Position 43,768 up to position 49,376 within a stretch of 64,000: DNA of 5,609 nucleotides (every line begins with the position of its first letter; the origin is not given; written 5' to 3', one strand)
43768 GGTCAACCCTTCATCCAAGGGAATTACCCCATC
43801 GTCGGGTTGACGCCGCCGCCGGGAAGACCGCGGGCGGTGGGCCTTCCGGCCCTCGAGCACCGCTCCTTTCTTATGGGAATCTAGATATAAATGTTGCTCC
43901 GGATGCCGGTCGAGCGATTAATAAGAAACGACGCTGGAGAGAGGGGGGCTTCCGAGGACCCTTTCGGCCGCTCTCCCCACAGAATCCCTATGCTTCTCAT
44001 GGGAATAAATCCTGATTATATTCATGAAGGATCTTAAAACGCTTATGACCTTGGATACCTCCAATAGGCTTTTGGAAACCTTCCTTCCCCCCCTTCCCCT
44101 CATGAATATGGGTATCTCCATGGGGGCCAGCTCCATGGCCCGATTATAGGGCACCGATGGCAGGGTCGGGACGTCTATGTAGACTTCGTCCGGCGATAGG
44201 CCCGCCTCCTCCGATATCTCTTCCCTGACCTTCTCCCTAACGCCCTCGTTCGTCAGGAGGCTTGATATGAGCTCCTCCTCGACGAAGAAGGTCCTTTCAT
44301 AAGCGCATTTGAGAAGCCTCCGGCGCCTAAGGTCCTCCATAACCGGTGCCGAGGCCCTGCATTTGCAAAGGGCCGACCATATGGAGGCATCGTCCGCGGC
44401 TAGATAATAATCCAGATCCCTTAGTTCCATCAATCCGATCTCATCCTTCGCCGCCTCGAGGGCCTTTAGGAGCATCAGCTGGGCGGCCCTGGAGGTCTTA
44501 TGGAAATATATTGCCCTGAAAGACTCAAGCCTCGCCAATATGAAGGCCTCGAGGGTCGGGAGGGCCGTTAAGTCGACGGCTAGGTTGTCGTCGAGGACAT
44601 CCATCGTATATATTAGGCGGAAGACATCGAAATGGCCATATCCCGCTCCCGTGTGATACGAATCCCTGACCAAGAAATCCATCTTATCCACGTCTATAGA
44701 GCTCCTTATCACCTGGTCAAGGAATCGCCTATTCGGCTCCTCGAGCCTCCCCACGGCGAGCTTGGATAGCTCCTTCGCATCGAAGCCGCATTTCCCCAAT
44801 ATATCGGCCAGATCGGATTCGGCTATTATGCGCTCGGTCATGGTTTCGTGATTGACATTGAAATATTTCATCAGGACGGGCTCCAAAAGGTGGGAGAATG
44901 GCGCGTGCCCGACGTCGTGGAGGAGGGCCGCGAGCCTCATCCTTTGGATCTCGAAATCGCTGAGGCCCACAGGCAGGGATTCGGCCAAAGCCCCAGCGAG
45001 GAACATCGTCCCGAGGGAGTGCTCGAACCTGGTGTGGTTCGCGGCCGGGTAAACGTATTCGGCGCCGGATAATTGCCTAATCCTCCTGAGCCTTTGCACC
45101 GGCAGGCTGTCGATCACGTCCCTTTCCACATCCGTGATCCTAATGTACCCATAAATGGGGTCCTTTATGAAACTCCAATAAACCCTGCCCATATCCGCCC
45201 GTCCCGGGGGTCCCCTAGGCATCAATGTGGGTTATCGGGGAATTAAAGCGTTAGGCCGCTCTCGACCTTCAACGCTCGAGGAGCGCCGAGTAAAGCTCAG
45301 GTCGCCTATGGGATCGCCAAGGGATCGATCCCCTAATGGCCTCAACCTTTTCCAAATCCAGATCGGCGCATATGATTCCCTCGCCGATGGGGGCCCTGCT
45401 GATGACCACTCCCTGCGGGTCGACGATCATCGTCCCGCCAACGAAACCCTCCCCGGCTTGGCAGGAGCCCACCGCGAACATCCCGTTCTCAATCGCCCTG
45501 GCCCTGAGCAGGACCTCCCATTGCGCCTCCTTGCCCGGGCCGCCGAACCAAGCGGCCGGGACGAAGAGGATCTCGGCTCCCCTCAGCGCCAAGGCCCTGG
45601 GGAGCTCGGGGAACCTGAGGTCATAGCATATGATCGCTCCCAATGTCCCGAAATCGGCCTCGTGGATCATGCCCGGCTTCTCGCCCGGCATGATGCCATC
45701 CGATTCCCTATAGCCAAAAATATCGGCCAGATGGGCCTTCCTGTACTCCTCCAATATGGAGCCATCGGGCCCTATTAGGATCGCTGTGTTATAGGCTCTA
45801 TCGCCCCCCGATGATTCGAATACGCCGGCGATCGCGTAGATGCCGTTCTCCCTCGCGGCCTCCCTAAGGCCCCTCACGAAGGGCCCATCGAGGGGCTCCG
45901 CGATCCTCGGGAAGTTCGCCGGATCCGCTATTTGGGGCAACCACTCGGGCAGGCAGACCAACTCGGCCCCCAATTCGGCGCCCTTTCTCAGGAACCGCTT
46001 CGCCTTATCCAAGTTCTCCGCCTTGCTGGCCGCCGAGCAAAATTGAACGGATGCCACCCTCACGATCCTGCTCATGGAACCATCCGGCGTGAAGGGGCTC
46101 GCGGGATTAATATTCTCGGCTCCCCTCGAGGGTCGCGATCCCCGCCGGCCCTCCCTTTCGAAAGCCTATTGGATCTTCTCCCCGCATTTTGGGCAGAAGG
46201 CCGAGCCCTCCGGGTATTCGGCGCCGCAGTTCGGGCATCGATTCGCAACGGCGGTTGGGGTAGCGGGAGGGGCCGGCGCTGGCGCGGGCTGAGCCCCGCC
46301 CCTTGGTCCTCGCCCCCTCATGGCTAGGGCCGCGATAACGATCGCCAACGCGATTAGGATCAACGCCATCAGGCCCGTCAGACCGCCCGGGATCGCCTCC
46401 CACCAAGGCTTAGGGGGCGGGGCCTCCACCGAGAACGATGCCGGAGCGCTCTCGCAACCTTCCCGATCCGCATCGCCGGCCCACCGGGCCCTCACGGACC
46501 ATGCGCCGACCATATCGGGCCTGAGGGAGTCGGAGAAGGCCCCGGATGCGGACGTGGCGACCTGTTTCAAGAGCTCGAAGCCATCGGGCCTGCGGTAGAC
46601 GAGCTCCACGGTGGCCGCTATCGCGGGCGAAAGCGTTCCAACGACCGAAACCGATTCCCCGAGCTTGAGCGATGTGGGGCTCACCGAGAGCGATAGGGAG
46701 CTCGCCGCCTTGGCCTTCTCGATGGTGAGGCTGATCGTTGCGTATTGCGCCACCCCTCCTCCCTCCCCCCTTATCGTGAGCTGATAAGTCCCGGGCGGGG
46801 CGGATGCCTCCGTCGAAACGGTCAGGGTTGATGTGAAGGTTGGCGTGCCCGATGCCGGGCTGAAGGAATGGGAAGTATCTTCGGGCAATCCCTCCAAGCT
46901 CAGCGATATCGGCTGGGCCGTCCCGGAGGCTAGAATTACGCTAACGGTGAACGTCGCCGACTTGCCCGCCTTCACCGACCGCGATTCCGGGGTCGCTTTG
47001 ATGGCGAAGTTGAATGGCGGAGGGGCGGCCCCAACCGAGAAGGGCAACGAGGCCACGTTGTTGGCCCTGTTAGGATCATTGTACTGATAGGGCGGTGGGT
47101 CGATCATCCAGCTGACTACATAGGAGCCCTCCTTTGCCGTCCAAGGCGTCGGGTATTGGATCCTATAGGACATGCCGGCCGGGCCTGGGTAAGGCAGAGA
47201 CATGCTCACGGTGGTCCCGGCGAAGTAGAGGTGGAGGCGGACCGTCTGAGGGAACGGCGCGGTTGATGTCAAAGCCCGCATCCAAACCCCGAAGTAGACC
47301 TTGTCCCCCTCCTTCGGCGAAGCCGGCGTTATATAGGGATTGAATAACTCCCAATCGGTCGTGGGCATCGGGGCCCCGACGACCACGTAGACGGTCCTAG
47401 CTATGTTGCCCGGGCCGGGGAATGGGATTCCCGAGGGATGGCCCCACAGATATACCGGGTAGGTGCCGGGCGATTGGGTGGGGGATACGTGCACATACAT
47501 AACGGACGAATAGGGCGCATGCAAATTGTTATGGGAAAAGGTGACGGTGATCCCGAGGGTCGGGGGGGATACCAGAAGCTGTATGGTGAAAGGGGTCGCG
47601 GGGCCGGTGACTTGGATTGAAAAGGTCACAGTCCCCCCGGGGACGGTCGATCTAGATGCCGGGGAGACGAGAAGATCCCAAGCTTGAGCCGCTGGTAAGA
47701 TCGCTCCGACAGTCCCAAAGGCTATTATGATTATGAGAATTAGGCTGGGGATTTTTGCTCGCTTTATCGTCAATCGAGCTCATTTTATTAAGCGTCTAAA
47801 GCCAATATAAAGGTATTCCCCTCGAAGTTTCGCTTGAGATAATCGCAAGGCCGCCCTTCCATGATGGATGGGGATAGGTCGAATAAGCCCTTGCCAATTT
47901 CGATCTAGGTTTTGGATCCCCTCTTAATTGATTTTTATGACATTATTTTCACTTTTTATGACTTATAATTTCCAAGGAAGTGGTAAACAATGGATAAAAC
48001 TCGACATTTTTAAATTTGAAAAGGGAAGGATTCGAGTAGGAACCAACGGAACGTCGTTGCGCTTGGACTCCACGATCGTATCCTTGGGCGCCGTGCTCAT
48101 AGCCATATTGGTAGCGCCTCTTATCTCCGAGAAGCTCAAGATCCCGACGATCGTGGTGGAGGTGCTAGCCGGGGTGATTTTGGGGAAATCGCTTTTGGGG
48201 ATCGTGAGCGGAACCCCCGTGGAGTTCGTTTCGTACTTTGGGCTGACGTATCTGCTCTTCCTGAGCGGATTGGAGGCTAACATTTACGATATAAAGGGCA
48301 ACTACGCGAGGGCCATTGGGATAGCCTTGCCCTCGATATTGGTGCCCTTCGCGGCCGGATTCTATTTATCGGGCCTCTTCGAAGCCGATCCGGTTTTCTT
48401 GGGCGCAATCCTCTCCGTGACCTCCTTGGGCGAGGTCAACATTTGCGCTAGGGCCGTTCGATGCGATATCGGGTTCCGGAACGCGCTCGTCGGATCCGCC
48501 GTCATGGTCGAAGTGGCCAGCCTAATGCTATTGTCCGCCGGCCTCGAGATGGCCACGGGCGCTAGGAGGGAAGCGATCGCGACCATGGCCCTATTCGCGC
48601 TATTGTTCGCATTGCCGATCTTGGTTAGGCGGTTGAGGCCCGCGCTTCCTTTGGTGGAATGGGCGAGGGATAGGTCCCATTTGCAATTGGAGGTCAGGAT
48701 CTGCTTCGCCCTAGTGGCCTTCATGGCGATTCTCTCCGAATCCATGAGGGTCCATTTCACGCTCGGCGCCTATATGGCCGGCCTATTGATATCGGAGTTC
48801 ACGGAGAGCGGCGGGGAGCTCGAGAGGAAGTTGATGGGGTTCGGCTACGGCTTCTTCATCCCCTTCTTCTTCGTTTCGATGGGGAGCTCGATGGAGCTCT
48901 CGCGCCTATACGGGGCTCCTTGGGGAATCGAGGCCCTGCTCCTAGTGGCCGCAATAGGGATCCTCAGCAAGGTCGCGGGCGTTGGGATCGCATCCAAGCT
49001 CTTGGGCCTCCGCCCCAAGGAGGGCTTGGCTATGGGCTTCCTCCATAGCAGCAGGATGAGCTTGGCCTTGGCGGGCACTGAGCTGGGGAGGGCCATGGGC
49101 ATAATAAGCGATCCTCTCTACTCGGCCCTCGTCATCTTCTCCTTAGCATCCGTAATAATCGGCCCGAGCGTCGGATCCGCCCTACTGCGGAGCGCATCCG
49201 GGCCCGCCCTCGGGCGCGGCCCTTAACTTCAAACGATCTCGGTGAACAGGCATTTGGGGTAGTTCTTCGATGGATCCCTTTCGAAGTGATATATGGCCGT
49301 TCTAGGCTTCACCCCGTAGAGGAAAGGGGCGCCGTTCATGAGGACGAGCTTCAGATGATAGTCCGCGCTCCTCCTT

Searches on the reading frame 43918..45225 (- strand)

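Call 8: search_protein_families(library=pfam, proteins=[window:43918-45225:-], max_evalue=0.001)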
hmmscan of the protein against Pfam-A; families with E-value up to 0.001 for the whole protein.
window:43918-45225:- (435 aa): 2 families
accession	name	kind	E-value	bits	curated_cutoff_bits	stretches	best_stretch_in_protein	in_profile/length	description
PF19276.4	HD_assoc_2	-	9.5e-24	84.5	23.1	1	199-425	1-212/222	HD associated region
PF01966.28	HD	-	1.3e-12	48.5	22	1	66-183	1-111/116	HD domain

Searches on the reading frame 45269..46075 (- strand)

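Call 8: search_protein_families(library=pfam, proteins=[window:45269-46075:-], max_evalue=0.001)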
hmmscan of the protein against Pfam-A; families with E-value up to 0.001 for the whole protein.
window:45269-46075:- (268 aa): 1 family
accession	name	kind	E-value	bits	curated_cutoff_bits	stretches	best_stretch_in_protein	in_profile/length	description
PF00795.27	CN_hydrolase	-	1.1e-59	202.3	23.2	1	6-248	1-255/256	Carbon-nitrogen hydrolase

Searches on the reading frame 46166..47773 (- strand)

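Call 8: search_protein_families(library=pfam, proteins=[window:46166-47773:-], max_evalue=0.001)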
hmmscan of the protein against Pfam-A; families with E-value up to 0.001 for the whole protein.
window:46166-47773:- (535 aa): 6 families
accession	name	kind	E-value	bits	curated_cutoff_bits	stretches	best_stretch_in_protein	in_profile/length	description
PF13240.11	Zn_Ribbon_1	-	3.2e-08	33.6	25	1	513-533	2-22/23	zinc-ribbon domain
PF16640.11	Big_3_5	-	1.9e-07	32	35.5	1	362-449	1-87/88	Bacterial Ig-like domain (group 3)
PF12773.13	DZR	-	5.1e-05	23.8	27.3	1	513-534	1-22/45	Double zinc ribbon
PF01835.25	MG2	-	8.7e-05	23.3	32.8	0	156-232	14-81/96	MG2 domain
PF13248.11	Zn_ribbon_3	-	0.00014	21.7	27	1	511-534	3-26/26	zinc-ribbon domain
PF24460.1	DUF7575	-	0.00055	19.7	28.5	1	510-534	3-27/28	Domain of unknown function (DUF7575)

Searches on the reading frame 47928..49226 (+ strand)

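Call 8: search_protein_families(library=pfam, proteins=[window:47928-49226:+], max_evalue=0.001)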
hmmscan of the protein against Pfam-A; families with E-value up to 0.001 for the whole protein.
window:47928-49226:+ (432 aa): 1 family
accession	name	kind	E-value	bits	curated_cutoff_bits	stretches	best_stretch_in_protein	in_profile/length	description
PF00999.27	Na_H_Exchanger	-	1.6e-54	185.6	26.2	1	58-420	2-373/375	Sodium/hydrogen exchanger, transmembrane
